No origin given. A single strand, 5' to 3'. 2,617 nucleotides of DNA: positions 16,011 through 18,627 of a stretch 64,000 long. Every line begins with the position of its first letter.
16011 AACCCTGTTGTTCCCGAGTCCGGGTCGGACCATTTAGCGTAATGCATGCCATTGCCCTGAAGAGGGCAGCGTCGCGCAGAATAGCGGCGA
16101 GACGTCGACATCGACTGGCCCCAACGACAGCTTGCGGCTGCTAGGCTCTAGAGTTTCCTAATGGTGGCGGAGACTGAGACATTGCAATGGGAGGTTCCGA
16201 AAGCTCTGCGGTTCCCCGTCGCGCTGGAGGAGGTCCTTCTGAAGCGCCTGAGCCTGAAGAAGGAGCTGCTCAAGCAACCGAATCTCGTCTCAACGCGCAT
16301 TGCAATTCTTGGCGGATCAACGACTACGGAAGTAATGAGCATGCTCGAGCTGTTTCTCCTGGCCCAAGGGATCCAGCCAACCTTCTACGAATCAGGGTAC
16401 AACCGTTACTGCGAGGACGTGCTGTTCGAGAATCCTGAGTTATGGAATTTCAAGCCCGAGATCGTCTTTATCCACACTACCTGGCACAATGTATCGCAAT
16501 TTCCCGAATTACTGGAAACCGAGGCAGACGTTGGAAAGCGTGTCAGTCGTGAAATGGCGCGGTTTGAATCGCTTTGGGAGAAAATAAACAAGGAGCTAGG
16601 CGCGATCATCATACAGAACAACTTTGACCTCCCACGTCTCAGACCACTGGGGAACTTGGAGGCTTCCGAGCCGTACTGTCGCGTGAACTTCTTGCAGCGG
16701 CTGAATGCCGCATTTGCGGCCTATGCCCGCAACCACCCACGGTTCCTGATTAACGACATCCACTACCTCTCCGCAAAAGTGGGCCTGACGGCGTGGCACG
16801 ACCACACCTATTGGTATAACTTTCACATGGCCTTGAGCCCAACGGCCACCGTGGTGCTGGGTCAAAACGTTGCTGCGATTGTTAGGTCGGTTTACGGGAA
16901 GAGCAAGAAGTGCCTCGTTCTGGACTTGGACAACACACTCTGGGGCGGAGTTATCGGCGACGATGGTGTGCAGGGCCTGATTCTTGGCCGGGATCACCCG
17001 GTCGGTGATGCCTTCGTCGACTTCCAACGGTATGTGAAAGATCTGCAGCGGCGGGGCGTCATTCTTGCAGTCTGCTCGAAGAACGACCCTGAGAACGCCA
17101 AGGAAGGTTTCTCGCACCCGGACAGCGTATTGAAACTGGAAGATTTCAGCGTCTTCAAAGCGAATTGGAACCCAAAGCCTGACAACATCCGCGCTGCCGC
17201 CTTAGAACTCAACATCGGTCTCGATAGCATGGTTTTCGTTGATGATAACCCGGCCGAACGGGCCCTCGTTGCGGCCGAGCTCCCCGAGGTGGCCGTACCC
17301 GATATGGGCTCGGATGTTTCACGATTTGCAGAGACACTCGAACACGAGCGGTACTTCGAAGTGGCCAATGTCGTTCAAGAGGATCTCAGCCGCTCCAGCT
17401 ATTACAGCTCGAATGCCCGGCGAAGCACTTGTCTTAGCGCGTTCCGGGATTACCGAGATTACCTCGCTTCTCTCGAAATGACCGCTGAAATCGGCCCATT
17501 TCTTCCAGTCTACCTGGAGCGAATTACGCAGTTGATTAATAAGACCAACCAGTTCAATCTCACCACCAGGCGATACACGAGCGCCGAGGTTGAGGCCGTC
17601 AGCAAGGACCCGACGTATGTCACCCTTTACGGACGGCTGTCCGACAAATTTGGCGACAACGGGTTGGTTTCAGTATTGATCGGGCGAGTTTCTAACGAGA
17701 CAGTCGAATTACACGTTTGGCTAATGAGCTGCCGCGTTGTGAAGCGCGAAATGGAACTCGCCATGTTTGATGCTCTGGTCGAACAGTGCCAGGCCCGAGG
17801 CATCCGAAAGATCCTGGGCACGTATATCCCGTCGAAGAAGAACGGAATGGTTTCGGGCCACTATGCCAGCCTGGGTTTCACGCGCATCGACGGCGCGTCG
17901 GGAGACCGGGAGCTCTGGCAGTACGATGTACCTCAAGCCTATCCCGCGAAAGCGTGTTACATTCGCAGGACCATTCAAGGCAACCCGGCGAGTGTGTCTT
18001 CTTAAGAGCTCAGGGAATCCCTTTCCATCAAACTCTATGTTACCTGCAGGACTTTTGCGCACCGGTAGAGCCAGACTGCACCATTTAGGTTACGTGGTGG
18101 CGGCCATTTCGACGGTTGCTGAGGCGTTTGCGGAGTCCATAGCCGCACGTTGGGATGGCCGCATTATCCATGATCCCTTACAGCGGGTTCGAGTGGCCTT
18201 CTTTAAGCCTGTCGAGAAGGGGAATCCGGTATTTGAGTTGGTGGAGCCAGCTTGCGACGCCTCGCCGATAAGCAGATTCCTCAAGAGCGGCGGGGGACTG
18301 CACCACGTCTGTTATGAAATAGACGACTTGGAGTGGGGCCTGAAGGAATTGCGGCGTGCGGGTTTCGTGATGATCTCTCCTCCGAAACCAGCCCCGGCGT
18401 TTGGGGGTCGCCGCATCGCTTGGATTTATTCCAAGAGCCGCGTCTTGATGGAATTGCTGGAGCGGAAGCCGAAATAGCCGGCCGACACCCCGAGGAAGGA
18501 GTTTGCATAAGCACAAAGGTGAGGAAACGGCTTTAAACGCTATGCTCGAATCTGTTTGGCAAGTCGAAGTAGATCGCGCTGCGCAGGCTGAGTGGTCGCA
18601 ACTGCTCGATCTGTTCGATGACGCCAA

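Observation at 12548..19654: AsnB, CE4 deacetylase, ACP, FkbH-like loader, VOC epimerase-like protein and FemAB-like transferase: a candidate module that replaces the acyl group on a sugar amine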

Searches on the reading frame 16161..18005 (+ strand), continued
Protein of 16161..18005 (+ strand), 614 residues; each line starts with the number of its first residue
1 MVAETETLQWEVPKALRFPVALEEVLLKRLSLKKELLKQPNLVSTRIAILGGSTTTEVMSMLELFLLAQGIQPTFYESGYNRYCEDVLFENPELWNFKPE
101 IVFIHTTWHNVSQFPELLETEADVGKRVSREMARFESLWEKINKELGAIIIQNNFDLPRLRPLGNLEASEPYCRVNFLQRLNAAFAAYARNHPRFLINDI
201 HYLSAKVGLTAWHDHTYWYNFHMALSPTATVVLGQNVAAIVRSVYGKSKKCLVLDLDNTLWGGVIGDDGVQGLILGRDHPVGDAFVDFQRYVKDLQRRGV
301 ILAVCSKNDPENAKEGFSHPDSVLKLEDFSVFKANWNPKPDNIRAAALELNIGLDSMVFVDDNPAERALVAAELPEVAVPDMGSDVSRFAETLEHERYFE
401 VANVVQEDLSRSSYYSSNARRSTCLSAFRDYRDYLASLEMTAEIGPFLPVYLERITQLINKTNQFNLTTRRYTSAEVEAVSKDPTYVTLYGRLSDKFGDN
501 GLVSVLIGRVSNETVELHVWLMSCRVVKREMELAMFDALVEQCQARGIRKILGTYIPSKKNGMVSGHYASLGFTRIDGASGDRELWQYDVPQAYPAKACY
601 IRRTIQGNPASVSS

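Call 90: search_protein_families(library=pfam, proteins=[L015:93-857:+, L015:857-1804:+, L015:1819-5166:+, L015:5733-6404:+, L015:6383-7687:+, L015:8034-9536:+, L013:12021-13388:+, L014:18015-19136:+], max_evalue=0.001)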
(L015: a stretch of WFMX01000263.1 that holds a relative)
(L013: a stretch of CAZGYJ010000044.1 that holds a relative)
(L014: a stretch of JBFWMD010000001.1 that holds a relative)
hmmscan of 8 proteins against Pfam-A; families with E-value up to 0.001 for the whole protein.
L015:93-857:+ (254 aa): 10 families
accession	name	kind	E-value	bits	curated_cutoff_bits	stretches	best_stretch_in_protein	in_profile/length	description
PF13247.11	Fer4_11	-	1.6e-23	83.2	26.2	1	51-144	4-99/100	4Fe-4S dicluster domain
PF12837.12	Fer4_6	-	3.7e-12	46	25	1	81-104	1-24/24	4Fe-4S binding domain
PF12838.12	Fer4_7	-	1.1e-10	42.3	27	2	88-139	1-52/52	4Fe-4S dicluster domain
PF00037.32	Fer4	-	2.9e-09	36.8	21.1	1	83-105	2-24/24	4Fe-4S binding domain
PF13237.11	Fer4_10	-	5.2e-08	33.1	25.5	1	82-136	2-53/53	4Fe-4S dicluster domain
PF12797.12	Fer4_2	-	8.8e-08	32.1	24.5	1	84-101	5-22/22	4Fe-4S binding domain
PF25160.1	LdpA_Fe-S-bd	-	2.8e-07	30.6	27.6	1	62-106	6-45/49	LdpA Fe-S cluster-binding domain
PF13187.11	Fer4_9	-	3.7e-06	27.3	27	1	56-104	1-52/52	4Fe-4S dicluster domain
PF12800.12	Fer4_4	-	2.2e-05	24.9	24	0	87-102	2-17/17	4Fe-4S binding domain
PF14697.11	Fer4_21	-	0.00032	21.2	35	1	84-138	3-54/59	4Fe-4S dicluster domain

L015:857-1804:+ (315 aa): 1 family
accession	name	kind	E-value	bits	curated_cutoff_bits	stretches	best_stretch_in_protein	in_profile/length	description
PF03916.19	NrfD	-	2.4e-19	70.6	25.8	1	21-301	8-300/313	Polysulphide reductase, NrfD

L015:1819-5166:+ (1115 aa): 3 families
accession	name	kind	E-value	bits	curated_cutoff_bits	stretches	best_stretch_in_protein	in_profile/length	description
PF00384.28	Molybdopterin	-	6.3e-15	55.5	24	1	171-616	1-318/353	Molybdopterin oxidoreductase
PF04879.21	Molybdop_Fe4S4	-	3.9e-10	40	22.7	1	105-168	3-55/55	Molybdopterin oxidoreductase Fe4S4 domain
PF01568.27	Molydop_binding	-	2.1e-07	31.4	26.8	1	871-953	7-82/110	Molydopterin dinucleotide binding domain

L015:5733-6404:+ (223 aa): 2 families
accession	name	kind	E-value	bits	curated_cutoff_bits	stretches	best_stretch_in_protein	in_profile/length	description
PF00072.30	Response_reg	-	1.4e-22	80.4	30.2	1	3-112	1-110/111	Response regulator receiver domain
PF00486.34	Trans_reg_C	-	1.8e-18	66.8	26.2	1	142-217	1-77/77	Transcriptional regulatory protein, C terminal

L015:6383-7687:+ (434 aa): 3 families
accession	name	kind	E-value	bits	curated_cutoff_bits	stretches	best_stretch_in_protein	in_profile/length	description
PF02518.31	HATPase_c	-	1.8e-18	67.4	26.4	1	326-428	3-109/111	Histidine kinase-, DNA gyrase B-, and HSP90-like ATPase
PF00512.31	HisKA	-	1.2e-09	38.5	26.9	1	219-277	8-64/66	His Kinase A (phospho-acceptor) domain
PF13581.12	HATPase_c_2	-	0.00029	21.3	27.4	1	333-408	40-113/127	Histidine kinase-like ATPase domain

L015:8034-9536:+ (500 aa): 1 family
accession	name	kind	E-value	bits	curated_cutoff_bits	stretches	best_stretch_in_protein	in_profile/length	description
PF02541.22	Ppx-GppA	-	3e-60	204.5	27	1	19-300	2-285/285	Ppx/GppA phosphatase family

L013:12021-13388:+ (455 aa): 1 family
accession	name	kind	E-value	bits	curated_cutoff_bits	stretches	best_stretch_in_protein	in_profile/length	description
PF00999.27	Na_H_Exchanger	-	3.4e-34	118.8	26.2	2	249-414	205-363/375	Sodium/hydrogen exchanger, transmembrane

L014:18015-19136:+ (373 aa): 6 families
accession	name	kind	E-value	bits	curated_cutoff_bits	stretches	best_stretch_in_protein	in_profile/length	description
PF13692.12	Glyco_trans_1_4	-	3.3e-34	118.6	27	1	195-332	2-140/142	Glycosyl transferases group 1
PF00534.26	Glycos_transf_1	-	4.9e-32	111.3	26.4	1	181-335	2-159/172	Glycosyl transferases group 1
PF13439.12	Glyco_transf_4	-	2.1e-24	86.9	28.5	1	13-172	2-169/170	Glycosyltransferase Family 4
PF13579.12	Glyco_trans_4_4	-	1.1e-17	65.3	29.7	1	13-168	1-158/158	Glycosyl transferase 4-like domain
PF13524.12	Glyco_trans_1_2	-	5.5e-05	23.6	25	1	212-362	5-141/144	Glycosyl transferase-like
PF13477.12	Glyco_trans_4_2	-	6.1e-05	23.6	23.4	1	22-112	16-111/139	Glycosyl transferase 4-like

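Call 94: find_encoding_contigs(protein=P0035, flank=8000, max_places=1)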
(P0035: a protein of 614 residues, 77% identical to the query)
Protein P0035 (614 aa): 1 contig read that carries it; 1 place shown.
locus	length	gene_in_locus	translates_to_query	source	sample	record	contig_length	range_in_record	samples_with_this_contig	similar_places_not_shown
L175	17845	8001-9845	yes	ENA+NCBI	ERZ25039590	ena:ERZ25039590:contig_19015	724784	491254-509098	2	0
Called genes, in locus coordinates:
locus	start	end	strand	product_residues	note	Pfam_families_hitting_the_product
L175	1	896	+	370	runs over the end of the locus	-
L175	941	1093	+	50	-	-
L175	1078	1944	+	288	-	PF01370:Epimerase, PF04321:RmlD_sub_bind, PF16363:GDP_Man_Dehyd, PF02719:Polysacc_synt_2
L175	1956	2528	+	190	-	PF00908:dTDP_sugar_isom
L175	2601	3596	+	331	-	PF01370:Epimerase, PF04321:RmlD_sub_bind, PF16363:GDP_Man_Dehyd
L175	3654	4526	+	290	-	PF00535:Glycos_transf_2, PF13641:Glyco_tranf_2_3 (faint)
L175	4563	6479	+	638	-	PF13522:GATase_6, PF12481:DUF3700 (weak), PF13537:GATase_7, PF00733:Asn_synthase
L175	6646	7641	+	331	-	PF01522:Polysacc_deac_1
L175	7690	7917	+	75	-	-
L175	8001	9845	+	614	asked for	PF21211:FkbH_N (weak), PF00702:Hydrolase (faint)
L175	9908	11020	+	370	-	PF13480:Acetyltransf_6, PF02388:FemAB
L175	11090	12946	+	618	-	-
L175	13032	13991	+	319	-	PF00535:Glycos_transf_2, PF13641:Glyco_tranf_2_3, PF13632:Glyco_trans_2_3 (weak)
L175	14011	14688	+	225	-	PF00583:Acetyltransf_1 (weak)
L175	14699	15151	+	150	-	PF13669:Glyoxalase_4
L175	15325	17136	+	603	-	-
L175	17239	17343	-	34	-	-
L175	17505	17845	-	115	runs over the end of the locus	-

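Call 95: find_encoding_contigs(protein=P0068, flank=8000, max_places=1)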
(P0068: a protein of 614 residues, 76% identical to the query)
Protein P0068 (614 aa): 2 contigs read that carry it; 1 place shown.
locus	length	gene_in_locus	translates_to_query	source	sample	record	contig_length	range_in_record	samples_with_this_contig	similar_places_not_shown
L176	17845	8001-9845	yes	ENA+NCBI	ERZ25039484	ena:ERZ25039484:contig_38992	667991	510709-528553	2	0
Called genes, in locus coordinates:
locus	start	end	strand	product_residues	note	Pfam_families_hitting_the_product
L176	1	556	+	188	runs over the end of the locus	PF00908:dTDP_sugar_isom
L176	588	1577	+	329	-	PF01073:3Beta_HSD (faint), PF01370:Epimerase, PF04321:RmlD_sub_bind, PF16363:GDP_Man_Dehyd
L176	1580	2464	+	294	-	PF01370:Epimerase, PF04321:RmlD_sub_bind, PF02719:Polysacc_synt_2, PF16363:GDP_Man_Dehyd, PF07993:NAD_binding_4 (faint)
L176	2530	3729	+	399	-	PF13579:Glyco_trans_4_4 (weak), PF00534:Glycos_transf_1, PF13692:Glyco_trans_1_4, PF13524:Glyco_trans_1_2 (weak)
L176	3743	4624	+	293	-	PF13641:Glyco_tranf_2_3 (faint), PF00535:Glycos_transf_2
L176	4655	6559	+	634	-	PF13522:GATase_6, PF13537:GATase_7, PF12481:DUF3700 (weak), PF00733:Asn_synthase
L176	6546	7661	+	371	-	PF01522:Polysacc_deac_1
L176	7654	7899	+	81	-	-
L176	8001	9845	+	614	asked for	PF21211:FkbH_N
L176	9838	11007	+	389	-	PF13480:Acetyltransf_6, PF02388:FemAB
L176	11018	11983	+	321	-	PF00535:Glycos_transf_2, PF13641:Glyco_tranf_2_3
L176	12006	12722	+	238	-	PF00583:Acetyltransf_1 (weak)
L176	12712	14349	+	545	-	PF00501:AMP-binding, PF13193:AMP-binding_C (faint)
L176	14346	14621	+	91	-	PF00550:PP-binding (weak)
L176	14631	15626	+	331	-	PF01233:NMT (weak)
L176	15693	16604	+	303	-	PF00535:Glycos_transf_2, PF10111:Glyco_tranf_2_2, PF13641:Glyco_tranf_2_3 (weak)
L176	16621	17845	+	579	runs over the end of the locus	-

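Call 97: search_solved_structures(query=L176:14631-15626:+, max_evalue=10)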
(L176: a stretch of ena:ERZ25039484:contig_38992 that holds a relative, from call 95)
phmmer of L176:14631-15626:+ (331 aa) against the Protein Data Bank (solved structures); distinct sequences matched with E-value up to 10: 36.
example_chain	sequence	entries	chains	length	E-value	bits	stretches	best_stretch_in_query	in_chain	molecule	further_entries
6fz5_A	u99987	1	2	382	0.0092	18.6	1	19-125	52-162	Glycylpeptide N-tetradecanoyltransferase 1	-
3iu1_A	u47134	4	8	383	0.0092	18.6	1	19-125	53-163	Glycylpeptide N-tetradecanoyltransferase 1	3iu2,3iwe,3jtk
6pav_B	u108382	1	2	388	0.0095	18.6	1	19-125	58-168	Glycylpeptide N-tetradecanoyltransferase 1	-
5mu6_A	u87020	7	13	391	0.0096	18.6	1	19-125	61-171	Glycylpeptide N-tetradecanoyltransferase 1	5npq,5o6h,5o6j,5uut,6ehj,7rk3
6sk3_A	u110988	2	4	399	0.01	18.5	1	19-125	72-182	Glycylpeptide N-tetradecanoyltransferase 1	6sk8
6skj_A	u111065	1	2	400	0.01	18.5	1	19-125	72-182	Glycylpeptide N-tetradecanoyltransferase 1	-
8q26_A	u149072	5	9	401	0.01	18.5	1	19-125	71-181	Glycylpeptide N-tetradecanoyltransferase 1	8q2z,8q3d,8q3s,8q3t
5o9s_A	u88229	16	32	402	0.01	18.5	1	19-125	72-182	Glycylpeptide N-tetradecanoyltransferase 1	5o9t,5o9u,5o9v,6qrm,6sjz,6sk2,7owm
6fz2_A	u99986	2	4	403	0.01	18.5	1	19-125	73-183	Glycylpeptide N-tetradecanoyltransferase 1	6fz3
6f56_A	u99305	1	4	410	0.01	18.5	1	19-125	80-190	Glycylpeptide N-tetradecanoyltransferase 1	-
4c2y_A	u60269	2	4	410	0.011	18.4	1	19-125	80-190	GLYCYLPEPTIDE N-TETRADECANOYLTRANSFERASE 1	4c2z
1rxt_A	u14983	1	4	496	0.015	17.9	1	19-125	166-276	Glycylpeptide N-tetradecanoyltransferase 1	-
9i2d_NM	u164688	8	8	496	0.015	17.9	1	19-125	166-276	Glycylpeptide N-tetradecanoyltransferase 1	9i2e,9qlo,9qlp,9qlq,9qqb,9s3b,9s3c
8q3d_B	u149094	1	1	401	0.026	17.1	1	19-125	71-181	Glycylpeptide N-tetradecanoyltransferase 1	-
9qqa_MA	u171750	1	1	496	0.029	17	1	40-125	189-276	Glycylpeptide N-tetradecanoyltransferase 1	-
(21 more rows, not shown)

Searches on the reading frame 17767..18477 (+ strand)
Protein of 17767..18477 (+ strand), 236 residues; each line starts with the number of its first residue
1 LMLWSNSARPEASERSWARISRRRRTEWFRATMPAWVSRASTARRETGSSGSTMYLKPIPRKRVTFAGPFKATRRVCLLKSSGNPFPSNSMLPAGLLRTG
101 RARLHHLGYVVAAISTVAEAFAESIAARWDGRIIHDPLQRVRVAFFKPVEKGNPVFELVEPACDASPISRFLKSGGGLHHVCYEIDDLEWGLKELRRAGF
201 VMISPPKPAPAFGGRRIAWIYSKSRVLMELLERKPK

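Call 4: search_protein_families(library=pfam, proteins=[window:17767-18477:+], max_evalue=0.01)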
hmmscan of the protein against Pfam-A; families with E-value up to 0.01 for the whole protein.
window:17767-18477:+ (236 aa): 1 family
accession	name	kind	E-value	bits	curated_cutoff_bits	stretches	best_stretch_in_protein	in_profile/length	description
PF13669.12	Glyoxalase_4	-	4.8e-14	53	27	1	105-218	1-108/109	Glyoxalase/Bleomycin resistance protein/Dioxygenase superfamily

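Call 5: search_protein_families(library=ncbifam, proteins=[window:17767-18477:+], max_evalue=0.01)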
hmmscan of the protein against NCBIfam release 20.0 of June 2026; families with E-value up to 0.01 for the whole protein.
window:17767-18477:+ (236 aa): 1 family
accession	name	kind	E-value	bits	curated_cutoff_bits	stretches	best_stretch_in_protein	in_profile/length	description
TIGR03081.1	metmalonyl_epim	equivalog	4.8e-15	56.2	114.95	1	103-231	1-128/129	methylmalonyl-CoA epimerase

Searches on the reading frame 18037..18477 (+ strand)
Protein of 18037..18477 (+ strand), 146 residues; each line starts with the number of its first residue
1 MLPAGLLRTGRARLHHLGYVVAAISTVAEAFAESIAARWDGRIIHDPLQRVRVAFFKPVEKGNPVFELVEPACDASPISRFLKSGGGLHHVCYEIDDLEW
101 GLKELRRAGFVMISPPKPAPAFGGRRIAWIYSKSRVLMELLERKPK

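Call 41: search_solved_structures(query=window:18037-18477:+, max_evalue=1, show_alignments=2)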
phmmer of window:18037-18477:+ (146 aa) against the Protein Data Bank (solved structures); distinct sequences matched with E-value up to 1: 18.
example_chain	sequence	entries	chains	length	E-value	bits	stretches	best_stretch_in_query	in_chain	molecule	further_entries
2qh0_A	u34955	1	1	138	8.6e-19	71.4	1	13-144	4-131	Lactoylglutathione lyase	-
3hdp_A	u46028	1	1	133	1.7e-18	70.4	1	13-143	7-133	Glyoxalase-I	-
3oa4_A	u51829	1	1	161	1.5e-13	54.3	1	13-144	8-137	glyoxalase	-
6qh4_C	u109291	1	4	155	2.6e-08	37.4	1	12-133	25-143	Methylmalonyl-CoA epimerase, mitochondrial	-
3rmu_A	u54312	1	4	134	4.2e-08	36.7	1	12-133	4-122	Methylmalonyl-CoA epimerase, mitochondrial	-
3gm5_A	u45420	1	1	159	5.1e-06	29.9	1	49-142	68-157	Lactoylglutathione lyase and related lyases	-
1jc4_A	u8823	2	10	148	4.5e-05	26.8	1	66-141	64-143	Methylmalonyl-CoA epimerase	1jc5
6xbr_A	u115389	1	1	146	7.6e-05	26.1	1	32-139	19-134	Methylmalonyl-CoA epimerase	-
6xbs_A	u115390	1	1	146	0.00017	24.9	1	37-139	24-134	Methylmalonyl-CoA epimerase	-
6wf6_A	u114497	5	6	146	0.00018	24.9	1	37-139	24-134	Methylmalonyl-CoA epimerase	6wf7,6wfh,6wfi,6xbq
6xbv_A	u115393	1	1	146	0.00018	24.9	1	37-139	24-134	Methylmalonyl-CoA epimerase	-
6bu2_A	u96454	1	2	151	0.0004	23.8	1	13-146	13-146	Glyoxalase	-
6xbt_A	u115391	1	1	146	0.00043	23.6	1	37-139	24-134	Methylmalonyl-CoA epimerase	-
5ec3_A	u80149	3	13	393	0.022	18.1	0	71-117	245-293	4-hydroxyphenylpyruvate dioxygenase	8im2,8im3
3isq_A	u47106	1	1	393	0.022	18.1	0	71-117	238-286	4-hydroxyphenylpyruvate dioxygenase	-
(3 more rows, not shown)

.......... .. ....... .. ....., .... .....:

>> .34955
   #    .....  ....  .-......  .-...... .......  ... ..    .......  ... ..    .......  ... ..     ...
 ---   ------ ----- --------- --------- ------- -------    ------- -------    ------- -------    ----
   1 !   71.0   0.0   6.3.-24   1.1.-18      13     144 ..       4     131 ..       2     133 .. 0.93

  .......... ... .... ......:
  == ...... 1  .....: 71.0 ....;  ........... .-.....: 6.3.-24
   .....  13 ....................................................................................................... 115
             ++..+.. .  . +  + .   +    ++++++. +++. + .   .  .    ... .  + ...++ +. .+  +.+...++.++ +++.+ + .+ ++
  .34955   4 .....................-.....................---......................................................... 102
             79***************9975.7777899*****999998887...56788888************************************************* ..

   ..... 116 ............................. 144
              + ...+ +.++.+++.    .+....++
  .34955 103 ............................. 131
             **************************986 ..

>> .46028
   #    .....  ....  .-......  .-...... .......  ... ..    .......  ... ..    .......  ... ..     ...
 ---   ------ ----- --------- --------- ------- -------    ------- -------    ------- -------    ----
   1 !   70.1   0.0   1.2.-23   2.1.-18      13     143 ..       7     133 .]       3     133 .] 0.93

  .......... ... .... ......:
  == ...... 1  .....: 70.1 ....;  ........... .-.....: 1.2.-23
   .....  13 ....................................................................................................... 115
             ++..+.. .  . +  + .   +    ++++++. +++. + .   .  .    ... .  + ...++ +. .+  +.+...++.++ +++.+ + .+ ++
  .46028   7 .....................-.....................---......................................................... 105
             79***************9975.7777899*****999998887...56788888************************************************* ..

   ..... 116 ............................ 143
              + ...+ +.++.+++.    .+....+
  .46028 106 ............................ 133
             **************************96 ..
